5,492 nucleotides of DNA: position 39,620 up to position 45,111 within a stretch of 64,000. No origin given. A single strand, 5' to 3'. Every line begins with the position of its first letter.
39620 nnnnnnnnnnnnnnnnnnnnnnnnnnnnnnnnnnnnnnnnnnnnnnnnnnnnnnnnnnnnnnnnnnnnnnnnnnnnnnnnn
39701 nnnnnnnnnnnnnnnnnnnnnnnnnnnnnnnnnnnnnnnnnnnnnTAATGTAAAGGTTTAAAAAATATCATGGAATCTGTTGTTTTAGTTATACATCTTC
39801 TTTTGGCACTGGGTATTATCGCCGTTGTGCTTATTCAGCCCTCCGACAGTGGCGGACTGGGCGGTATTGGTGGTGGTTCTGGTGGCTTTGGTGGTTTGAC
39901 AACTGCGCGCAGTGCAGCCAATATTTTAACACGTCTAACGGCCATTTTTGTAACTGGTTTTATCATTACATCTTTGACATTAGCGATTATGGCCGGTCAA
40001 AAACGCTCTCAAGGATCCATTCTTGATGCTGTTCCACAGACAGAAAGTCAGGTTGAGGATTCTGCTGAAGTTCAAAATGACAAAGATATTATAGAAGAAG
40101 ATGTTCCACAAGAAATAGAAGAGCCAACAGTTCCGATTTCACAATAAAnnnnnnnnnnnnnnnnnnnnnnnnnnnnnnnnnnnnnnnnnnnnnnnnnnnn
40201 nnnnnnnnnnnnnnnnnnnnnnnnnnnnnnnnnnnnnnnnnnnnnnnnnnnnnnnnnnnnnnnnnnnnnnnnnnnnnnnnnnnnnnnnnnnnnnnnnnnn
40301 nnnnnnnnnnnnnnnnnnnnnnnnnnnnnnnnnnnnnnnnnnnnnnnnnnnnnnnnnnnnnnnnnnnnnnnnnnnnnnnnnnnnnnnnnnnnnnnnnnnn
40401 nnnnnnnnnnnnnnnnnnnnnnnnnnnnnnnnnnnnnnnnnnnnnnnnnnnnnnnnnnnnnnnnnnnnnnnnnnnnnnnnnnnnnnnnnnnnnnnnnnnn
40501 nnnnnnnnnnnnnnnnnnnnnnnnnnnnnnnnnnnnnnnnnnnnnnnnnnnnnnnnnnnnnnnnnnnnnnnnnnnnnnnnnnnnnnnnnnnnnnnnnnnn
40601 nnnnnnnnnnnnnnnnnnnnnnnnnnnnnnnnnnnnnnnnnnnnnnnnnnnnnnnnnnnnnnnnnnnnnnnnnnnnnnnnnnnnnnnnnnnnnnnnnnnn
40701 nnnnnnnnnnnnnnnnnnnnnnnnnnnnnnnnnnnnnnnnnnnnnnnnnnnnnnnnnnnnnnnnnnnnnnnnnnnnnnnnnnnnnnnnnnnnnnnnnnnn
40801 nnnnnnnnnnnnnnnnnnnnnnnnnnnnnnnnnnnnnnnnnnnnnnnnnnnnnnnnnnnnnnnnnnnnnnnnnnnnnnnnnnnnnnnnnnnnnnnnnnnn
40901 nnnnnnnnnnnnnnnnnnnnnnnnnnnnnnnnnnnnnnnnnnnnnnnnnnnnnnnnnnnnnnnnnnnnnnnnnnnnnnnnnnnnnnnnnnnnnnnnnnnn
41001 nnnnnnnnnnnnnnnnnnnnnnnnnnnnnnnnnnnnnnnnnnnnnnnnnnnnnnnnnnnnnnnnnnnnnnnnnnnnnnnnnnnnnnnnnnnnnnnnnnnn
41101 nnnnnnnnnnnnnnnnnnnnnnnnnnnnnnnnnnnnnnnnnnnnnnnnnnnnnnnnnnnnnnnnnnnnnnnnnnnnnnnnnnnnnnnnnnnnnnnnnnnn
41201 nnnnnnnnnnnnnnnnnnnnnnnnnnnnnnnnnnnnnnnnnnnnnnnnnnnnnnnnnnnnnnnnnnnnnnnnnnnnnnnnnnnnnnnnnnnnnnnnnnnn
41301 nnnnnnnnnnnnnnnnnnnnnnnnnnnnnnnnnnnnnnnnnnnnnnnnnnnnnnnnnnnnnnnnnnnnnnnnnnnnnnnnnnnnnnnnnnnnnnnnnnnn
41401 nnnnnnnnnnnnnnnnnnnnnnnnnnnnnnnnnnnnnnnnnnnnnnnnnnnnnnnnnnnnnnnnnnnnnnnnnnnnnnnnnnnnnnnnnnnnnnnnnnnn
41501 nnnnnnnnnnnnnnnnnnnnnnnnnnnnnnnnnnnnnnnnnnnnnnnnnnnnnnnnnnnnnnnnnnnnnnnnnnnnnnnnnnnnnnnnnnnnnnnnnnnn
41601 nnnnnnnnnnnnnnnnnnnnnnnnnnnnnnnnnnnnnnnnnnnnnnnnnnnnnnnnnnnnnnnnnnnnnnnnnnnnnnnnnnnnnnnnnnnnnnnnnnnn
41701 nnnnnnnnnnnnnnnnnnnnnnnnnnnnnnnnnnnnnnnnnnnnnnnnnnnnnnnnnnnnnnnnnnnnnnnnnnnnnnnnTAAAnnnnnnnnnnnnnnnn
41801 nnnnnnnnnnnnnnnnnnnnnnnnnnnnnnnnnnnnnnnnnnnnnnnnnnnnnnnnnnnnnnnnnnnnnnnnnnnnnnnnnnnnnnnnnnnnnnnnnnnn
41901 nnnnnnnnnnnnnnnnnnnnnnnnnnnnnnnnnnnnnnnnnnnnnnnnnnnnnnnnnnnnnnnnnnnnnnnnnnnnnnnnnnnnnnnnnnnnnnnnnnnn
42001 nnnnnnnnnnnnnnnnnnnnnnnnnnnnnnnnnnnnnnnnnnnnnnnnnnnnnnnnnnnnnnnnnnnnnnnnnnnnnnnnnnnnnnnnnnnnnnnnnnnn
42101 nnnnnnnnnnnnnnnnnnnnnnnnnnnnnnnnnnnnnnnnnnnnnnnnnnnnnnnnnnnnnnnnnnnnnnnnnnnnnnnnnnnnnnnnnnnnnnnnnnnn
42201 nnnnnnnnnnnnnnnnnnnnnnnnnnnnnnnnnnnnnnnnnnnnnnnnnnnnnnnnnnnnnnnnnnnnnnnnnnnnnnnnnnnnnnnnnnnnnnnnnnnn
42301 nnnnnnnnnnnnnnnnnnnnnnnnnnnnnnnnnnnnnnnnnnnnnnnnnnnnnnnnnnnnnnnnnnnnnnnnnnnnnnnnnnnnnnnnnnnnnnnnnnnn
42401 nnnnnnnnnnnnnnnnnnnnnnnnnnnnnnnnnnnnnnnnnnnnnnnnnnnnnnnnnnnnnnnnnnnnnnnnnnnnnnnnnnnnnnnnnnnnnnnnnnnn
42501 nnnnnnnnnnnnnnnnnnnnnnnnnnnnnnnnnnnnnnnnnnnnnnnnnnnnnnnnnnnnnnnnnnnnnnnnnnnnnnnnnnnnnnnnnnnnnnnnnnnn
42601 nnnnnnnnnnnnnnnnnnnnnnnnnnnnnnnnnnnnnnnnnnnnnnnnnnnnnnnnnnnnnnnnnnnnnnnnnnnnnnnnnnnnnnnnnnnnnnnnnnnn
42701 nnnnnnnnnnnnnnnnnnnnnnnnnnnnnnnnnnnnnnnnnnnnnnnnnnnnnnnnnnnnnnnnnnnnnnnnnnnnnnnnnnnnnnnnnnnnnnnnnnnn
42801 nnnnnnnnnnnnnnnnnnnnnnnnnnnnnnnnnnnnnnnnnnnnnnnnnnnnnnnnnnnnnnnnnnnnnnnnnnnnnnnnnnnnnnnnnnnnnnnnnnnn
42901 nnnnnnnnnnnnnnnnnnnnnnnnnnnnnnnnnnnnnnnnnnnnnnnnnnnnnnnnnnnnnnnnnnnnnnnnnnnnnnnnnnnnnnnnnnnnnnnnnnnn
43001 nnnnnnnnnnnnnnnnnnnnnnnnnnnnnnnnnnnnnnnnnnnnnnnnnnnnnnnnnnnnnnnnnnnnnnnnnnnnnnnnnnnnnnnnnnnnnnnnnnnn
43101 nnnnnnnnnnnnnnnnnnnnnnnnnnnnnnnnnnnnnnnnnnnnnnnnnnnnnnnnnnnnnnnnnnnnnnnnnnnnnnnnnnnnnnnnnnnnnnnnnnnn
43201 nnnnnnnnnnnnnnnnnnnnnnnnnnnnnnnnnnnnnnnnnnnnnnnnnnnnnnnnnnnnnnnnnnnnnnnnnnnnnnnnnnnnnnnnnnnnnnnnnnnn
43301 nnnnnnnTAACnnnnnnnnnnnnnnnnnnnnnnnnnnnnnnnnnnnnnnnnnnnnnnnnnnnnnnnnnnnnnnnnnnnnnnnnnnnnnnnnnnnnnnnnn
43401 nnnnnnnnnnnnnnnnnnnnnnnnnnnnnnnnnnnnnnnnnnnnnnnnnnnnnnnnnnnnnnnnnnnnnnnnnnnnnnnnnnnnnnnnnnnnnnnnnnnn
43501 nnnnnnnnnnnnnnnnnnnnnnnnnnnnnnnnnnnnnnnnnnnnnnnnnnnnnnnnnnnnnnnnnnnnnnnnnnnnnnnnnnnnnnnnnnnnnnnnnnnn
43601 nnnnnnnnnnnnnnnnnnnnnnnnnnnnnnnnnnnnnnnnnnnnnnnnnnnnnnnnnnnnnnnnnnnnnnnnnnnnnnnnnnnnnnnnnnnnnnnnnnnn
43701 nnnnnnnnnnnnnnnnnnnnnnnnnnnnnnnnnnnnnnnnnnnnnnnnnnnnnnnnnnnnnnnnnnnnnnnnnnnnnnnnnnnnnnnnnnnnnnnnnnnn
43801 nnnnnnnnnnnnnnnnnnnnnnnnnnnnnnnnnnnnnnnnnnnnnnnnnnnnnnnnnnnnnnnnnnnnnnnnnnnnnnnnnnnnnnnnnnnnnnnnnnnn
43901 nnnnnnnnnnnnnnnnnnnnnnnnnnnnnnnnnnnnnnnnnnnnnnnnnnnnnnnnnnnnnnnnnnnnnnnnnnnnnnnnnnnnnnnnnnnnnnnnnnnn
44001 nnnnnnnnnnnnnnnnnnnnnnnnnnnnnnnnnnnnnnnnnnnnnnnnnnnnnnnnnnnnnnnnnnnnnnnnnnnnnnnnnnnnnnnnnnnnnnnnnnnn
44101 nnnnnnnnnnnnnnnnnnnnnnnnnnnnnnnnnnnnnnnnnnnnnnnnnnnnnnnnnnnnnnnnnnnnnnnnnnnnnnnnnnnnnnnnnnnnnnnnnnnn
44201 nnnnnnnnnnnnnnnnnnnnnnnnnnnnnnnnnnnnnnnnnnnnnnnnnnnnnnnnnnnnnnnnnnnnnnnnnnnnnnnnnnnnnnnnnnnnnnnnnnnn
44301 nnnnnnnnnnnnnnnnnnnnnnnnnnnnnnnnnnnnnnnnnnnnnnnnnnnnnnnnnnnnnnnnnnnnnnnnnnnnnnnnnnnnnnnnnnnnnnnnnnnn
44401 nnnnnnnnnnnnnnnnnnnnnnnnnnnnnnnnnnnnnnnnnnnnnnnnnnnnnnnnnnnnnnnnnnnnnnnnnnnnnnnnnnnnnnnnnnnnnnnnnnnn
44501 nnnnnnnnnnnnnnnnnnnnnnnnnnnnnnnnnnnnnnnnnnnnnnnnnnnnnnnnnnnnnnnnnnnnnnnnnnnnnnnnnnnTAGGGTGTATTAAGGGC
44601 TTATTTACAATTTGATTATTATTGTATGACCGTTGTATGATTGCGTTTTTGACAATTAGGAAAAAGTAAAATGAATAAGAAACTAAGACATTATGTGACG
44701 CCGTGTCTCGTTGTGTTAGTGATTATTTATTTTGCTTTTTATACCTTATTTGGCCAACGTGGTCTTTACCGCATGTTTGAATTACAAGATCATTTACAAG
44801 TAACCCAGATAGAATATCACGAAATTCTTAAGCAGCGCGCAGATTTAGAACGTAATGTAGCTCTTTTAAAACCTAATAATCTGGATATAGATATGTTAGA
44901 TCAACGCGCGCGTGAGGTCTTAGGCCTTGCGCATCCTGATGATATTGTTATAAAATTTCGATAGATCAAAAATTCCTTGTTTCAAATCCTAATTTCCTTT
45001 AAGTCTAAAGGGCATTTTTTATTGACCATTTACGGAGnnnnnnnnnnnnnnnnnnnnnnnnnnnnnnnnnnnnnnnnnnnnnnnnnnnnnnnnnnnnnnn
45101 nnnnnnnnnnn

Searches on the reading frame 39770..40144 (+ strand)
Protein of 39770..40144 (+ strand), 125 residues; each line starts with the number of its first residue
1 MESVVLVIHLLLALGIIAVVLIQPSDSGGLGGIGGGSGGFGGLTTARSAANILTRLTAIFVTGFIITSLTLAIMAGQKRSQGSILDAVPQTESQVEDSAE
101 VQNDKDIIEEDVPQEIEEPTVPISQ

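Call 62: search_protein_families(library=pfam, proteins=[window:39770-40144:+], max_evalue=0.00001)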
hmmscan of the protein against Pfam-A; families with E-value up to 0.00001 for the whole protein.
window:39770-40144:+ (125 aa): 1 family
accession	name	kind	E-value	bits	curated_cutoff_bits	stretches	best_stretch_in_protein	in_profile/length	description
PF03840.19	SecG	-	3.6e-16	59.5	29.2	1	4-74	1-70/70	Preprotein translocase SecG subunit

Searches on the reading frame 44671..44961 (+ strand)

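Call 4: search_protein_families(library=pfam, proteins=[window:44671-44961:+], max_evalue=1)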
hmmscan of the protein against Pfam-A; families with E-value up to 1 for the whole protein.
window:44671-44961:+ (97 aa): 4 families
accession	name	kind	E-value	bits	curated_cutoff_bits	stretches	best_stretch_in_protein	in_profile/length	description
PF04977.20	DivIC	-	9.1e-12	45.1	28.9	1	17-96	1-77/80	Septum formation initiator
PF14775.11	NYD-SP28_assoc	-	0.0084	16.6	27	1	48-72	27-51/60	Sperm tail C-terminal domain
PF12725.13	DUF3810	-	0.14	11.9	28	1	3-62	55-114/311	Protein of unknown function (DUF3810)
PF09445.16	Methyltransf_15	-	0.16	12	22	1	36-85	92-139/165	RNA cap guanine-N2 methyltransferase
